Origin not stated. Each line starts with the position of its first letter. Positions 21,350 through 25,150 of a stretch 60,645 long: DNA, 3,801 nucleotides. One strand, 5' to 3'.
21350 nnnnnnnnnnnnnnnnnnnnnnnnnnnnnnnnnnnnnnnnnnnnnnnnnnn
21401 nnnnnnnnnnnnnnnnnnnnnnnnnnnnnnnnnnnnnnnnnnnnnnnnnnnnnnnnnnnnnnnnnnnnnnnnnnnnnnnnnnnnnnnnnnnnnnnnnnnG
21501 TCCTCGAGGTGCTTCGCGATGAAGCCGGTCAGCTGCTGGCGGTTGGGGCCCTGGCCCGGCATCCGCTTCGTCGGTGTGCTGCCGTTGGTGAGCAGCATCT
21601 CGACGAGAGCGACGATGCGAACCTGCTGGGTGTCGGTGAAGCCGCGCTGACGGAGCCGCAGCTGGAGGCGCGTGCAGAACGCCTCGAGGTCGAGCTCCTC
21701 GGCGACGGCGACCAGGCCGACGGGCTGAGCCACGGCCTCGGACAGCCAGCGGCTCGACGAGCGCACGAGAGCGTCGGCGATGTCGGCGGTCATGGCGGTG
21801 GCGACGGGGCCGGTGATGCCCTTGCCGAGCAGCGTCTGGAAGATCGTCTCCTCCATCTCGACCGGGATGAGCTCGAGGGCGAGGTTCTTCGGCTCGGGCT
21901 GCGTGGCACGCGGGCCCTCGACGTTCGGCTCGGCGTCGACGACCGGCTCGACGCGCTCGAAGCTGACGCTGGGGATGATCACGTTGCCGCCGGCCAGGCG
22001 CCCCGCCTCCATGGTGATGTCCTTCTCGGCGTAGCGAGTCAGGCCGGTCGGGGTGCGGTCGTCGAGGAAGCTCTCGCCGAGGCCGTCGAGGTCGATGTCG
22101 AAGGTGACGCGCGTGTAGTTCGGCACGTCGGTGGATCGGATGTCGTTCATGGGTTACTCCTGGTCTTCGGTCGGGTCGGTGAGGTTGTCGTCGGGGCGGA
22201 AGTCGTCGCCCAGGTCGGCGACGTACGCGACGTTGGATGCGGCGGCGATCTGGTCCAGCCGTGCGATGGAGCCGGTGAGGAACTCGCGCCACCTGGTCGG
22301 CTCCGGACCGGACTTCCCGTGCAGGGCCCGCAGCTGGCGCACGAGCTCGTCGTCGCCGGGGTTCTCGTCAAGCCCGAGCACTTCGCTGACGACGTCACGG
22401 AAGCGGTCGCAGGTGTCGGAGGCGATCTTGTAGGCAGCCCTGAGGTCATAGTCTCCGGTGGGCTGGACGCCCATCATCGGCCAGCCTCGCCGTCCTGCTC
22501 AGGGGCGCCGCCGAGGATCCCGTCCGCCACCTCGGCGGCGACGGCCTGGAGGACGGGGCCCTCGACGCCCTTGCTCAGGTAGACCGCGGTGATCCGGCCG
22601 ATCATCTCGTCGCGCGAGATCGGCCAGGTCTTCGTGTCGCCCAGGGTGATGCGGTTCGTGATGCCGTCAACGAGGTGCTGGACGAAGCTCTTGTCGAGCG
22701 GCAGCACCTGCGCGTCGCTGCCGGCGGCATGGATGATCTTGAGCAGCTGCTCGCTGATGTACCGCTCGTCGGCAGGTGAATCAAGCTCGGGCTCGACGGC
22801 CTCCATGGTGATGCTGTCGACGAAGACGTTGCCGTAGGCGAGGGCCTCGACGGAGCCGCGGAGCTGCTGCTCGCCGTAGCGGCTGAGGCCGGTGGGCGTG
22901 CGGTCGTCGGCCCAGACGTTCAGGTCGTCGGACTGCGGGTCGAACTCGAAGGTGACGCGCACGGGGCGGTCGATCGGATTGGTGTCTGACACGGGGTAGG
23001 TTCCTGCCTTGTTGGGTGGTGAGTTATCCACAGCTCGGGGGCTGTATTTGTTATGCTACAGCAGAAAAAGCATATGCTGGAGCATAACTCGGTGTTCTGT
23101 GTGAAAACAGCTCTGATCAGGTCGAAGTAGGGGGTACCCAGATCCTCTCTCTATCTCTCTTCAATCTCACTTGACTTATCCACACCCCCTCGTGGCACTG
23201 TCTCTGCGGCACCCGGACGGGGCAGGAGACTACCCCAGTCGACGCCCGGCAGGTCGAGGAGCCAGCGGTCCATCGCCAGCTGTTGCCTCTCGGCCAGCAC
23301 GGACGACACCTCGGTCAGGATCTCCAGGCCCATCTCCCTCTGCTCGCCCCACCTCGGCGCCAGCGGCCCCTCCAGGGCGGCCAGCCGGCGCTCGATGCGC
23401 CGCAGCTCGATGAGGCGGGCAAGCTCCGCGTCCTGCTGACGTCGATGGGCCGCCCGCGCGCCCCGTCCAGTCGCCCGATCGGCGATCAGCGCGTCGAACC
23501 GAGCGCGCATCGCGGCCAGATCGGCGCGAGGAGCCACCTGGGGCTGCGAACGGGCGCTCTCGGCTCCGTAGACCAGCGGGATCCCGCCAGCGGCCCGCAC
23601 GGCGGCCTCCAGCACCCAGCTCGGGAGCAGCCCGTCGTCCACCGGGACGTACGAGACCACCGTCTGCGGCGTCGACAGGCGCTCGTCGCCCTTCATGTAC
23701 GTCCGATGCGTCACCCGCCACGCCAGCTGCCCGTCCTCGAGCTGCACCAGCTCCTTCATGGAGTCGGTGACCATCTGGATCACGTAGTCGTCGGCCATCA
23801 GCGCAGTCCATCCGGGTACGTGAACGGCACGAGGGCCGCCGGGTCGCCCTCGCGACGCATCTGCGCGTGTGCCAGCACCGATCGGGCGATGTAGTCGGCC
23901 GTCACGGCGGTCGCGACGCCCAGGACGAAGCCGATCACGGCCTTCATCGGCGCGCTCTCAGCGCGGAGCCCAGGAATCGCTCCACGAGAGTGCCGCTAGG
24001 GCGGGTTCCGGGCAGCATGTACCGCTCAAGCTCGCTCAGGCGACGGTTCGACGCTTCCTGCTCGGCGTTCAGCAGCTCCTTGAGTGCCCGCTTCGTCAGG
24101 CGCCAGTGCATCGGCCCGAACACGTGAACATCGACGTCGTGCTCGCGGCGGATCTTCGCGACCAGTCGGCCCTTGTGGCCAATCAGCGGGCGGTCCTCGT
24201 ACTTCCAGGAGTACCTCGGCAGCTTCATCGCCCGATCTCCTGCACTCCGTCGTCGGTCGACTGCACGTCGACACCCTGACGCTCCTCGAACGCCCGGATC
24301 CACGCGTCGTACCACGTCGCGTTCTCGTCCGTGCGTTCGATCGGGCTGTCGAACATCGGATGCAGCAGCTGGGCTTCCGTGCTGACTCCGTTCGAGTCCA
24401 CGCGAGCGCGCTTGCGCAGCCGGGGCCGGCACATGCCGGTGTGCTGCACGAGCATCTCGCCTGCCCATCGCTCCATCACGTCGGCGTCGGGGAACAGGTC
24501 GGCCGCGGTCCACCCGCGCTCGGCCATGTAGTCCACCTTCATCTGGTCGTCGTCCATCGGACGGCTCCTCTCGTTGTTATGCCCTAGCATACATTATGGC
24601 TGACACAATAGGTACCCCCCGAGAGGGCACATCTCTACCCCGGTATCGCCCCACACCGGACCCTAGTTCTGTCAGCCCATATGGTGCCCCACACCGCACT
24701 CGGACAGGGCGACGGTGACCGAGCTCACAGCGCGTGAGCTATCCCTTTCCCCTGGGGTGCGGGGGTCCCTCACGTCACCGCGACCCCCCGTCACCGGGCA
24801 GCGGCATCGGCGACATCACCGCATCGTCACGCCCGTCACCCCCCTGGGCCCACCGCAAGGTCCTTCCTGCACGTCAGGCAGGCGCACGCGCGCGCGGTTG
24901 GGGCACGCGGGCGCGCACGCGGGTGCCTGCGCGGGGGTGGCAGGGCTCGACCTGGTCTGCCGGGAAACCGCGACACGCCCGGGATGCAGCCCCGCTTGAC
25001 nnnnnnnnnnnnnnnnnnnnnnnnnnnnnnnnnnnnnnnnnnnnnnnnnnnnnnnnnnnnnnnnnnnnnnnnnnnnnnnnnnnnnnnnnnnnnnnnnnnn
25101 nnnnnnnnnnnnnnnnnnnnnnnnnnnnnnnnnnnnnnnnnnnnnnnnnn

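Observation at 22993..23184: Two perfect DnaA boxes flank the most AT-rich stretch of the genome and an inverted repeat: candidate replication origin using host DnaA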

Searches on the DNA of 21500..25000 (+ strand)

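Call 5: search_dna_similar(query=window:21500-25000:+, collection=phages, mode=near, max_rows=30)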
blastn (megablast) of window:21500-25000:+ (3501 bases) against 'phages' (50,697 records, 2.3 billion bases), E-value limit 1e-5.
No match.

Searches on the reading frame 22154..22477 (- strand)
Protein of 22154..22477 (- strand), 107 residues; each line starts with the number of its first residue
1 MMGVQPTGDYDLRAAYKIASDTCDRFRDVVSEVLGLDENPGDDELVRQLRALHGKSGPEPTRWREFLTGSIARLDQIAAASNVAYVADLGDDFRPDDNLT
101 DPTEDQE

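Call 7: search_protein_families(library=phrogs, proteins=[window:22154-22477:-], max_evalue=0.01)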
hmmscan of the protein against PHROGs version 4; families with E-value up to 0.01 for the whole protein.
window:22154-22477:- (107 aa): 0 families

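Call 8: search_protein_families(library=pfam, proteins=[window:22154-22477:-], max_evalue=0.01)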
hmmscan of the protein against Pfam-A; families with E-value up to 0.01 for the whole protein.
window:22154-22477:- (107 aa): 0 families

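Call 17: find_encoding_contigs(protein=window:22154-22477:-, flank=10000, max_places=10)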
Protein window:22154-22477:- (107 aa): 6 contigs read that carry it; 3 places shown.
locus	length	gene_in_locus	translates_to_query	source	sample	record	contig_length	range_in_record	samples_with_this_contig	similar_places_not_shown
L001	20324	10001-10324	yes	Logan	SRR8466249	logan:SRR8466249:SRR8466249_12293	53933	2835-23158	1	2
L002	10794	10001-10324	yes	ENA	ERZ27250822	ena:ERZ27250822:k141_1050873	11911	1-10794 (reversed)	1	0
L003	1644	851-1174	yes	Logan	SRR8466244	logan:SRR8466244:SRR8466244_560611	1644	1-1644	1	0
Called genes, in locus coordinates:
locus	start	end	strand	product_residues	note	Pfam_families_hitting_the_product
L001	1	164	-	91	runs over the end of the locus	-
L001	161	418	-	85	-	-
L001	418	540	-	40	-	-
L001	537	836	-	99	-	-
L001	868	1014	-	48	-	-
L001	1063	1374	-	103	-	-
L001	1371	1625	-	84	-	PF26096:DUF8033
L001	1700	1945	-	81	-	-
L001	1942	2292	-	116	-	-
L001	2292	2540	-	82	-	-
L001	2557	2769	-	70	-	-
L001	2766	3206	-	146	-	-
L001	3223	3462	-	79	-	-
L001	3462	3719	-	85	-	-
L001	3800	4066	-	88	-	-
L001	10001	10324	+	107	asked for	-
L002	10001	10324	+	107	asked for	-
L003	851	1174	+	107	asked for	-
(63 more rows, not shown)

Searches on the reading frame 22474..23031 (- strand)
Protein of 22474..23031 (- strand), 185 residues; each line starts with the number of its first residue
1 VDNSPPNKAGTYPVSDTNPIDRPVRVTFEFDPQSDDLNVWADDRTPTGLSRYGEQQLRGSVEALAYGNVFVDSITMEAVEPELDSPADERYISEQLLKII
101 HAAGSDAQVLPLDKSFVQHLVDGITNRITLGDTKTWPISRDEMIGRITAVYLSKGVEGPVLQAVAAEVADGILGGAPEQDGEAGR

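Call 7: search_protein_families(library=phrogs, proteins=[window:22474-23031:-], max_evalue=0.01)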
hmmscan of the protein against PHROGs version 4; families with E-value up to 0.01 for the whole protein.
window:22474-23031:- (185 aa): 0 families

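Call 8: search_protein_families(library=pfam, proteins=[window:22474-23031:-], max_evalue=0.01)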
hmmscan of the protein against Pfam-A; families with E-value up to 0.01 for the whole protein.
window:22474-23031:- (185 aa): 0 families

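Call 14: search_dna_similar(query=window:22474-22995:-, collection=phages, mode=protein, max_rows=30, max_evalue=0.001)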
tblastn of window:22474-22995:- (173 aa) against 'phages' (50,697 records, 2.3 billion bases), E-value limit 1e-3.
No match.

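Call 16: find_related_loci(query=window:22474-22995:-, collection=viral_contigs, flank=6000)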
Query window:22474-22995:- (173 aa) in viral_contigs; peptide patterns used: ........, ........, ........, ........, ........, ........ (x = any residue, [..] = any of these).
11 stretches matched a pattern, but none encodes a relative of the query by tblastn (E <= 1e-3).

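Call 19: find_homologous_proteins(query=window:22474-22992:-, max_evalue=0.001)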
Query window:22474-22992:- (172 aa): 4 proteins with E <= 0.001 among 175 candidates.
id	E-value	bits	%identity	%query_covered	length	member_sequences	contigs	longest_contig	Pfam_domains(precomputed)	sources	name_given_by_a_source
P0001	4.6e-107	373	99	100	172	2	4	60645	-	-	-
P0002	1.1e-24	105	85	35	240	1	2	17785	-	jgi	jgi:hypothetical protein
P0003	7.5e-23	99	82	35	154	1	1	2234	-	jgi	jgi:hypothetical protein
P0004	1.0e-22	99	82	35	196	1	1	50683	-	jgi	jgi:hypothetical protein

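Call 20: find_encoding_contigs(protein=P0004, flank=10000, max_places=4)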
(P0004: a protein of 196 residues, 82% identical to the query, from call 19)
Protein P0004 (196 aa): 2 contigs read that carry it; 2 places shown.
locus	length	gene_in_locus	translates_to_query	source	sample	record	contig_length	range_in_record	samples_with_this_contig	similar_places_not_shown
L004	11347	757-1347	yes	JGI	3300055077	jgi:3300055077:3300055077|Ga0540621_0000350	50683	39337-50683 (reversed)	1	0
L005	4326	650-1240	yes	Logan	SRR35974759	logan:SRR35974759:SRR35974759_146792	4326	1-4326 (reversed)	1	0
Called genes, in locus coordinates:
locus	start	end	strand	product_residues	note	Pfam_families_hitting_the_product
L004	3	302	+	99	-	?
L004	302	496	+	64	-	-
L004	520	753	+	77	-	-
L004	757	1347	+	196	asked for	-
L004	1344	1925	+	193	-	-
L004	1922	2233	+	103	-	-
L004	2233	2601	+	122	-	PF13936:HTH_38 (faint)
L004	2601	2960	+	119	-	-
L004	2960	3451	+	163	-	PF25185:Tad3 (faint)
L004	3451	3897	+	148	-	PF05732:RepL (weak)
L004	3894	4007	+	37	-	-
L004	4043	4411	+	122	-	-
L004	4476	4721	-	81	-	-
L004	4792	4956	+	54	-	-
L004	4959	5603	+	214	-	PF02195:ParB_N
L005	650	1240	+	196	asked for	-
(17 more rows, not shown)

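Call 21: find_encoding_contigs(protein=P0002, flank=10000, max_places=4)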
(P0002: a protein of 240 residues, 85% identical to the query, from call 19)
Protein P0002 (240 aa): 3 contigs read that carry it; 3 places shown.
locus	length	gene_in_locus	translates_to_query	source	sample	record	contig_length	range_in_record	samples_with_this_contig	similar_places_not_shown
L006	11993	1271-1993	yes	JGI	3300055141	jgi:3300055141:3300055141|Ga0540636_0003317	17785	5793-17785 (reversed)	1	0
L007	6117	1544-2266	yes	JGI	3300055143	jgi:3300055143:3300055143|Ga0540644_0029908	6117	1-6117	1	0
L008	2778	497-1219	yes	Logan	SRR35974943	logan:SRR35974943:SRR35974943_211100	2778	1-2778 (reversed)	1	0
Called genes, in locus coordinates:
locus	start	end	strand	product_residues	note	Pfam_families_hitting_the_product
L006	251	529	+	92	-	-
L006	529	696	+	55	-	-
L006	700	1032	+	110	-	-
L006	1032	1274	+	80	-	-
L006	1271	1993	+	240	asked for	-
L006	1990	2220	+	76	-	-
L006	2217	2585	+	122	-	-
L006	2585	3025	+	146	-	-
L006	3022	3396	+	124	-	PF13936:HTH_38, PF01381:HTH_3 (faint)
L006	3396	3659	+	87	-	-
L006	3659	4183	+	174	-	PF25185:Tad3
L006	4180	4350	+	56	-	-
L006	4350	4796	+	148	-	-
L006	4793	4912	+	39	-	-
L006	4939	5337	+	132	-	-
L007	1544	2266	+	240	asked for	-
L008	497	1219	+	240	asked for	-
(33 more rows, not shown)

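Call 88: search_solved_structures(query=window:22474-22992:-, max_evalue=1)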
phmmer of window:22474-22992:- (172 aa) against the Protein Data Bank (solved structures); distinct sequences matched with E-value up to 1: 0.

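Call 101: search_protein_families(library=ncbifam, proteins=[window:22474-22992:-], max_evalue=0.01)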
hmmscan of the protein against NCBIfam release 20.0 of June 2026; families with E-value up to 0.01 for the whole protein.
window:22474-22992:- (172 aa): 0 families
